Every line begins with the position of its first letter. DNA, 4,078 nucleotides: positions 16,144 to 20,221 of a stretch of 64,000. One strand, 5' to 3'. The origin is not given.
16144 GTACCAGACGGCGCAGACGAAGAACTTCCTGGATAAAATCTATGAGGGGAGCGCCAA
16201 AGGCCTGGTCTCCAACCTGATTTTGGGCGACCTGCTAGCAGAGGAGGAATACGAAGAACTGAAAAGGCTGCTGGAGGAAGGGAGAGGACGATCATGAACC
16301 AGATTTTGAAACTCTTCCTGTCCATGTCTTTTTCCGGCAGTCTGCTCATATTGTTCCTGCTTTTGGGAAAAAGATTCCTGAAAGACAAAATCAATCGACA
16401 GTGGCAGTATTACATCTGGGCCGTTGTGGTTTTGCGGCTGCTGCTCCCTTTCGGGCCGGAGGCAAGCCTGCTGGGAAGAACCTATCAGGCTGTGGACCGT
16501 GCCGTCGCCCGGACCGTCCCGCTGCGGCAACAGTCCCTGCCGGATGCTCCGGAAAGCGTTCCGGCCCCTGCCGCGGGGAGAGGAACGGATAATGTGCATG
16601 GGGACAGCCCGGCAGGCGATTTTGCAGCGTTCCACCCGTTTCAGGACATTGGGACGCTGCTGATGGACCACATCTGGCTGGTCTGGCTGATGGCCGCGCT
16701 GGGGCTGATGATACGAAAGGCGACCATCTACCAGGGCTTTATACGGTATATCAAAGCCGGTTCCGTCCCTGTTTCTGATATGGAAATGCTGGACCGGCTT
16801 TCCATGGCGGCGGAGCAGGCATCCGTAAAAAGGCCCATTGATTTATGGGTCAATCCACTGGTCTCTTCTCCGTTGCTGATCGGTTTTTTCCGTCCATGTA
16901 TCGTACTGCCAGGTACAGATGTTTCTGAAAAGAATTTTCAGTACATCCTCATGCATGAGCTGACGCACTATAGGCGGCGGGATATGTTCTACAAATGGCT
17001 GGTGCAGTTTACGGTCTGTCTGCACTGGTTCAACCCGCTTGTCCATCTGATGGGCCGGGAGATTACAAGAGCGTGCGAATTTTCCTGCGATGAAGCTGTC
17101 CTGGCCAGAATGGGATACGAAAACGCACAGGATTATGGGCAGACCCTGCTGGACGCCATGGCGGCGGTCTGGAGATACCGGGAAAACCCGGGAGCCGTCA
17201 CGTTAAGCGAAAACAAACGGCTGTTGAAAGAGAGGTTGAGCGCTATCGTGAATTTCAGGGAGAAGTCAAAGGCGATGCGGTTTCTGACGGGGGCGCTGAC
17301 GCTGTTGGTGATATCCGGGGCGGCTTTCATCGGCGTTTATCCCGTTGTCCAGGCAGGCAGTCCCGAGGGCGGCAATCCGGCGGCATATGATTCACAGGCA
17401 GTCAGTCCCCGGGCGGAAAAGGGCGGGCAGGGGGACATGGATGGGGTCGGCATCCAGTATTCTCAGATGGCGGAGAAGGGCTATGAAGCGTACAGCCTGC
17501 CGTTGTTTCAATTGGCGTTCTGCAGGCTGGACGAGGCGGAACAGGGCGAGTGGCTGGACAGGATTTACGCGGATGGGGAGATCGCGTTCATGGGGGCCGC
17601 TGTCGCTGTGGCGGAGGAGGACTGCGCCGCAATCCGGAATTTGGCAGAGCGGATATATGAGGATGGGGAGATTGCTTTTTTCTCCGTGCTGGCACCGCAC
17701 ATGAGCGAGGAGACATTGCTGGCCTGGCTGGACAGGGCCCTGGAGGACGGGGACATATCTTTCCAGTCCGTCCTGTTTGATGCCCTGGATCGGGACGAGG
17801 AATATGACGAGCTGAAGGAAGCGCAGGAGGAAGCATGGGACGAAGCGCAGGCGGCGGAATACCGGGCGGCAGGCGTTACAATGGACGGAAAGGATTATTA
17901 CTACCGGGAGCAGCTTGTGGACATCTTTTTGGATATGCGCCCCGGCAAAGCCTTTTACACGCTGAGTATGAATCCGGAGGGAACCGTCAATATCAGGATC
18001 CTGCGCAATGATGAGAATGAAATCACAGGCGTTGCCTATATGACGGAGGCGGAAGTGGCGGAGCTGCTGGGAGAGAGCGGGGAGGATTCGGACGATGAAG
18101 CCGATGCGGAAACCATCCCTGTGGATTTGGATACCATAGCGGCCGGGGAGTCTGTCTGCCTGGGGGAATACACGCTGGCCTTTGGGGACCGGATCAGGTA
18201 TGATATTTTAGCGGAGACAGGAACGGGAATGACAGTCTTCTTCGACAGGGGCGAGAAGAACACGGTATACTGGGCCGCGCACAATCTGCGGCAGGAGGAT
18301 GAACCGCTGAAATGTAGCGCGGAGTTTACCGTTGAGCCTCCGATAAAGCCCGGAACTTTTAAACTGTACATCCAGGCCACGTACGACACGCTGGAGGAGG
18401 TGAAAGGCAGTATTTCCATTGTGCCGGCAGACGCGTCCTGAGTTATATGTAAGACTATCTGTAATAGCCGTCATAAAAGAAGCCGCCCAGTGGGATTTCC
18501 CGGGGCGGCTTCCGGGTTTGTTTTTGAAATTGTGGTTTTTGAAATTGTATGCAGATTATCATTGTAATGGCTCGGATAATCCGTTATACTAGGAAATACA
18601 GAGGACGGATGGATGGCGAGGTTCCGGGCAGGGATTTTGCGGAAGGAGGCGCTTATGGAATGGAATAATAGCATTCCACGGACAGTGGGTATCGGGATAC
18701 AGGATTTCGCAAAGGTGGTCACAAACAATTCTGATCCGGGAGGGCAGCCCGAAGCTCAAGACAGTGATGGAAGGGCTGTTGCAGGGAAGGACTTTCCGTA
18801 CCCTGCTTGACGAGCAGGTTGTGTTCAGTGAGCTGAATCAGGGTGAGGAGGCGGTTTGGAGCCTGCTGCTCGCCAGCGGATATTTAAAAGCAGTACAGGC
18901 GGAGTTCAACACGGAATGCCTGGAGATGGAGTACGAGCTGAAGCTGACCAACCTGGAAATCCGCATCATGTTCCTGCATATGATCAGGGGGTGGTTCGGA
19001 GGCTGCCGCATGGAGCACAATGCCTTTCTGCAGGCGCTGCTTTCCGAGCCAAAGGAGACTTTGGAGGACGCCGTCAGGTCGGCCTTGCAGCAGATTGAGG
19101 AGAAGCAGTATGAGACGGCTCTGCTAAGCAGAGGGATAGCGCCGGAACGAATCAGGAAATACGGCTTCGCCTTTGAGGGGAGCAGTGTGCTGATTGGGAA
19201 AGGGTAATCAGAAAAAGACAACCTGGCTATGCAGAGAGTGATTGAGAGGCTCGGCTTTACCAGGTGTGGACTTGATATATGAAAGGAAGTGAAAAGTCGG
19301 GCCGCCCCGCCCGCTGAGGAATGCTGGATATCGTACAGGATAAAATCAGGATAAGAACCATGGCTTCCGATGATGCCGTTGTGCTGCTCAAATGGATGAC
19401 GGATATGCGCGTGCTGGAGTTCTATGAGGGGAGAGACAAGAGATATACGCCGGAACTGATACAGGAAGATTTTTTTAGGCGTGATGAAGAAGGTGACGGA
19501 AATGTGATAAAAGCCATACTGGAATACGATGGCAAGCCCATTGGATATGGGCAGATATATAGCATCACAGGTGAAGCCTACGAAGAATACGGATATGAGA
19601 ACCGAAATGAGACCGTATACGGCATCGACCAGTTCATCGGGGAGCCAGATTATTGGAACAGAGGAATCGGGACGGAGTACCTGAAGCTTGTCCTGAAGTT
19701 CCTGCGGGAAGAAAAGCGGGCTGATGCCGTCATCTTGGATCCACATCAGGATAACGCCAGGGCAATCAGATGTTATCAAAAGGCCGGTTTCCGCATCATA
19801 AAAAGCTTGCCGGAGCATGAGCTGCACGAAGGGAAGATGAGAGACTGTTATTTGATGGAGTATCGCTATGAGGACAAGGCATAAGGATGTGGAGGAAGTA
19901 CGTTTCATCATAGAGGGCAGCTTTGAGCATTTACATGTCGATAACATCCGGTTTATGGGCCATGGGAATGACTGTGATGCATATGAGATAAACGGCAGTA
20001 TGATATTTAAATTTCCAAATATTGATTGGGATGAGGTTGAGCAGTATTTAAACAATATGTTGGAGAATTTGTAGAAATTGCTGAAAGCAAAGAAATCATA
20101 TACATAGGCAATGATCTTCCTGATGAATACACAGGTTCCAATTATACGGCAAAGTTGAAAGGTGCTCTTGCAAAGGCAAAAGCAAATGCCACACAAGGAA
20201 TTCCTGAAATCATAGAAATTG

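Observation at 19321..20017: Divergent chromosomal AAC(6')-APH(2'') bifunctional-type gene split by a single base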

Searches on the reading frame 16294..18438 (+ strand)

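Call 4: search_protein_families(library=pfam, proteins=[window:16294-18438:+], max_evalue=0.01)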
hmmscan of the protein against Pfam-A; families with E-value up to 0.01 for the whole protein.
window:16294-18438:+ (715 aa): 1 family
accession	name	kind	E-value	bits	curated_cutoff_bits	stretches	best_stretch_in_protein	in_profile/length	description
PF05569.17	Peptidase_M56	-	1.2e-61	209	31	1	8-318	3-296/296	BlaR1 peptidase M56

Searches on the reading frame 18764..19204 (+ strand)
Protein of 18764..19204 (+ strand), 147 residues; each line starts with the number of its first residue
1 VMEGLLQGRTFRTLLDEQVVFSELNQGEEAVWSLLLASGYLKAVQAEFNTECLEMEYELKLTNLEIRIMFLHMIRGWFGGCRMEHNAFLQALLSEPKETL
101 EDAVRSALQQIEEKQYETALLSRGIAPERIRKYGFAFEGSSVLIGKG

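Call 4: search_protein_families(library=pfam, proteins=[window:18764-19204:+], max_evalue=0.01)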
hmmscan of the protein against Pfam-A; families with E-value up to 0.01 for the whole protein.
window:18764-19204:+ (147 aa): 1 family
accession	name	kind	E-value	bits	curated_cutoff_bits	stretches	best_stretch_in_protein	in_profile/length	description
PF08011.17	PDDEXK_9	-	0.0025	18.2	25.5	1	97-145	58-103/105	PD-(D/E)XK nuclease superfamily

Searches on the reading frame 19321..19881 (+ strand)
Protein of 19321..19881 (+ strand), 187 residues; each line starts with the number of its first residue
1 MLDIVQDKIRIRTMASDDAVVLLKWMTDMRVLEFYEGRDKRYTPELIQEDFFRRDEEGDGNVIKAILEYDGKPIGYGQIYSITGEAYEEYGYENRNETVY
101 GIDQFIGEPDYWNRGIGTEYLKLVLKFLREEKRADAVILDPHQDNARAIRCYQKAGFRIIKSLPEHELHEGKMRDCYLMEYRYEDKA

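Call 3: search_protein_families(library=ncbifam, proteins=[window:19321-19881:+], max_evalue=0.01)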
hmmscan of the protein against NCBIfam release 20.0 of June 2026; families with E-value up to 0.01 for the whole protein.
window:19321-19881:+ (187 aa): 19 families
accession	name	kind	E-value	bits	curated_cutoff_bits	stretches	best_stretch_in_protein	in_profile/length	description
NF033693.0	AAC_6p_Ie_fam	exception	1.6e-78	262.9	340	1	2-183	1-179/179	AAC(6')-Ie family aminoglycoside N-acetyltransferase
NF000507.1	AAC_6p_Ie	exception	1.7e-73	246.9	450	1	3-187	2-183/201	aminoglycoside N-acetyltransferase AAC(6')-Ie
NF000016.1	AAC_6p_Im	exception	5e-67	225.5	350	1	7-182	5-177/178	aminoglycoside N-acetyltransferase AAC(6')-Im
NF033151.0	AAC_6p_A10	exception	1.3e-62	210.9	400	1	8-182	6-177/178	AAC(6')-I family aminoglycoside 6'-N-acetyltransferase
NF000431.1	AAC_6p_Ian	exception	1.2e-48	165.1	400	1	5-182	4-176/190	aminoglycoside N-acetyltransferase AAC(6')-Ian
NF012165.0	AAC_6p_set_A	equivalog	2.3e-23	82.8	280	1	10-161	2-151/177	aminoglycoside 6'-N-acetyltransferase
TIGR04431.1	N6_acetyl_AAC6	equivalog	3.8e-23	82.1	260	1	6-159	5-156/184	AacA4 family aminoglycoside N(6')-acetyltransferase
NF000135.2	AAC_6p_IIc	exception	1.5e-20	73.8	415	1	8-161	7-158/193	aminoglycoside N-acetyltransferase AAC(6')-IIc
NF000048.1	AAC_6p_A40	exception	4.1e-20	72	400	1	9-162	8-159/184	aminoglycoside 6'-N-acetyltransferase AacA40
NF033074.0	AAC_6p_Ib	exception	5.7e-20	71.7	400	1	6-158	5-155/184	AAC(6')-Ib family aminoglycoside 6'-N-acetyltransferase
NF000118.3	AAC_6p_A31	exception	3.4e-16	59.6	385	1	14-160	1-145/172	aminoglycoside N-acetyltransferase AAC(6')-31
NF000225.3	AAC_6p_Strep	exception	3.2e-08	33.7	250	1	100-181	68-150/156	aminoglycoside 6'-N-acetyltransferase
TIGR01575.1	rimI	equivalog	1.2e-06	28.7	86.4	1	102-165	58-120/132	ribosomal protein S18-alanine N-acetyltransferase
NF007527.0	PRK10140.1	equivalog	4.4e-05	23.4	236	1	110-180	89-159/162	N-acetyltransferase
TIGR03448.1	mycothiol_MshD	equivalog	6.7e-05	22.3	163.1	1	108-160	237-288/294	mycothiol synthase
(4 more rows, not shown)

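Call 4: search_protein_families(library=pfam, proteins=[window:19321-19881:+], max_evalue=0.01)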
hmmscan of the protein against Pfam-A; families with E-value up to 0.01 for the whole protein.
window:19321-19881:+ (187 aa): 5 families
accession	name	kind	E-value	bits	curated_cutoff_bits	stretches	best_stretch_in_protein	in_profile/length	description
PF13523.12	Acetyltransf_8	-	1.5e-21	77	27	1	16-161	3-141/145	Acetyltransferase (GNAT) domain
PF00583.31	Acetyltransf_1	-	1e-16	61.7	20.7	1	33-157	11-116/116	Acetyltransferase (GNAT) family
PF13302.13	Acetyltransf_3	-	4.7e-16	60.2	25.4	1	9-158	2-138/138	Acetyltransferase (GNAT) domain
PF13508.13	Acetyltransf_7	-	5.4e-07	30.3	27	1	66-158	7-83/84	Acetyltransferase (GNAT) domain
PF13673.13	Acetyltransf_10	-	0.003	18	23.6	0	86-161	52-111/128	Acetyltransferase (GNAT) domain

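Call 67: predict_structure(alignment_id=A1)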
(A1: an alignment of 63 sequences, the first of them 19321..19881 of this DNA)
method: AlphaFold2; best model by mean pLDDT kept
length: 187 residues; sequences in the alignment: 63
mean_pLDDT: 92.1   pTM: 0.88
mean pLDDT of the five models: 92.1, 88.4, 87.9, 87.6, 85.7
residues with pLDDT >= 90: 155; 70-90: 22; 50-70: 5; < 50: 5
segments of 3 or more residues with pLDDT < 50: 56-59
pLDDT, mean of each block of 10 residues (from residue 1): 94 96 97 91 93 64 94 96 87 92 96 94 97 96 95 98 93 95 77
secondary structure, 60 per line:
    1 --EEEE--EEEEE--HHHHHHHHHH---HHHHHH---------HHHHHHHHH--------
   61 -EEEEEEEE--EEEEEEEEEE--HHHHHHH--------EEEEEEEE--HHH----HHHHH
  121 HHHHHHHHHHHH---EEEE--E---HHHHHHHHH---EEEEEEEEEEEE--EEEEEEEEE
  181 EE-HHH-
elements in order: E3-6 E9-13 H16-25 H29-34 H44-52 E62-69 E72-81 H84-90 E99-106 H116-132 E136-139 H146-154 E158-169 E172-182

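Call 69: fold_search(model_id=the predicted structure, library=pdb)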
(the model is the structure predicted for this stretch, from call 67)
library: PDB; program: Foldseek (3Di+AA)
matches with E <= 10: 1209; with E <= 0.001: 569
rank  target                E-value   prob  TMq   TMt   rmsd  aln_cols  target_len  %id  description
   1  4qc6_A                3.8e-27  1.00  0.94  0.98   1.0       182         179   58  Crystal structure of aminoglycoside 6'-acetyltransferase-Ie (released 2014-10-22)
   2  6bff_A                2.9e-26  1.00  0.90  0.95   1.5       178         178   56  Structure of the aminoglycoside acetyltransferase AAC(6')-Im (released 2017-11-08)
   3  6bfh                  3.3e-25  1.00  0.90  0.96   1.6       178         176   56  Structure of the kanamycin complex of aminoglycoside acetyltransferase AAC(6')-Im (released 2017-11-08)
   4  2bue                  1.1e-13  1.00  0.74  0.78   3.9       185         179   25  Structure of AAC(6')-Ib in complex with Ribostamycin and Coenzyme A. (released 2008-09-02)
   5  2prb                  2.4e-13  1.00  0.73  0.78   3.9       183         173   24  crystal structure of aminoglycoside acetyltransferase AAC(6')-Ib in complex whith coenzyme A (released 2008-04-08)
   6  1v0c                  6.5e-13  1.00  0.66  0.70   4.9       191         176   24  Structure of AAC(6')-Ib in complex with Kanamycin C and AcetylCoA. (released 2008-09-02)
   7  2vqy                  6.9e-13  1.00  0.74  0.78   3.9       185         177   25  Structure of AAC(6')-Ib in complex with Parmomycin and AcetylCoA. (released 2008-09-02)
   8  2qir                  1.5e-12  1.00  0.72  0.78   3.9       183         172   24  Crystal structure of aminoglycoside acetyltransferase AAC(6')-Ib in complex whith coenzyme A and kanamycin (released 2008-04-08)
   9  8fv1_A                1.0e-11  1.00  0.75  0.84   3.0       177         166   17  SpeG spermidine N-acetyltransferase from Staphylococcus aureus in complex with spermine (released 2023-02-08)
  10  3wr7_A                1.1e-11  1.00  0.75  0.82   2.9       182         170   16  Crystal Structure of Spermidine Acetyltransferase from Escherichia coli (released 2015-09-02)
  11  3f5b                  2.7e-11  1.00  0.71  0.76   4.3       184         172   19  The crystal structure of aminoglycoside N(6')acetyltransferase from Legionella pneumophila subsp. pneumophila str. Phila (released 2008-11-18)
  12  9iy3                  3.7e-11  1.00  0.74  0.74   3.5       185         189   20  Iterative acetyltransferase on lasso peptides from Actinomycetes in complex with CoA (released 2025-08-13)
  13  8gxk_A                4.5e-11  1.00  0.78  0.79   2.8       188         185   14  Pseudomonas jinjuensis N-acetyltransferase (released 2022-10-12)
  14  2pr8_A                5.1e-11  1.00  0.73  0.78   3.8       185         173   24  crystal structure of aminoglycoside N-acetyltransferase AAC(6')-Ib11 (released 2008-04-08)
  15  4mj8_B                5.4e-11  1.00  0.76  0.84   3.1       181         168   13  Crystal structure of spermidine N-acetyltransferase from Vibrio cholerae in complex with polyamine (released 2013-09-25)
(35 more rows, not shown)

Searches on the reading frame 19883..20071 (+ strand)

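Call 3: search_protein_families(library=ncbifam, proteins=[window:19883-20071:+], max_evalue=0.01)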
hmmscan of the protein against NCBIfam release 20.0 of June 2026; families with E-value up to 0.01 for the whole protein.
window:19883-20071:+ (63 aa): 2 families
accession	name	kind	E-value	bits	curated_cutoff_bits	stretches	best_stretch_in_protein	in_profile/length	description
NF000076.3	APH_2pp_Ie_IVa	exception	9.1e-08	31.7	600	1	5-49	8-52/301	APH(2'')-Ie/IVa family aminoglycoside O-phosphotransferase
NF033692.1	APH_2pp_I_a_f_h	exception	0.0013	18.3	475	1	7-44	2-38/290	APH(2'')-Ia/If/Ih family aminoglycoside O-phosphotransferase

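Call 4: search_protein_families(library=pfam, proteins=[window:19883-20071:+], max_evalue=0.01)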
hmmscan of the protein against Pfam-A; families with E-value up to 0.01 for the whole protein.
window:19883-20071:+ (63 aa): 0 families
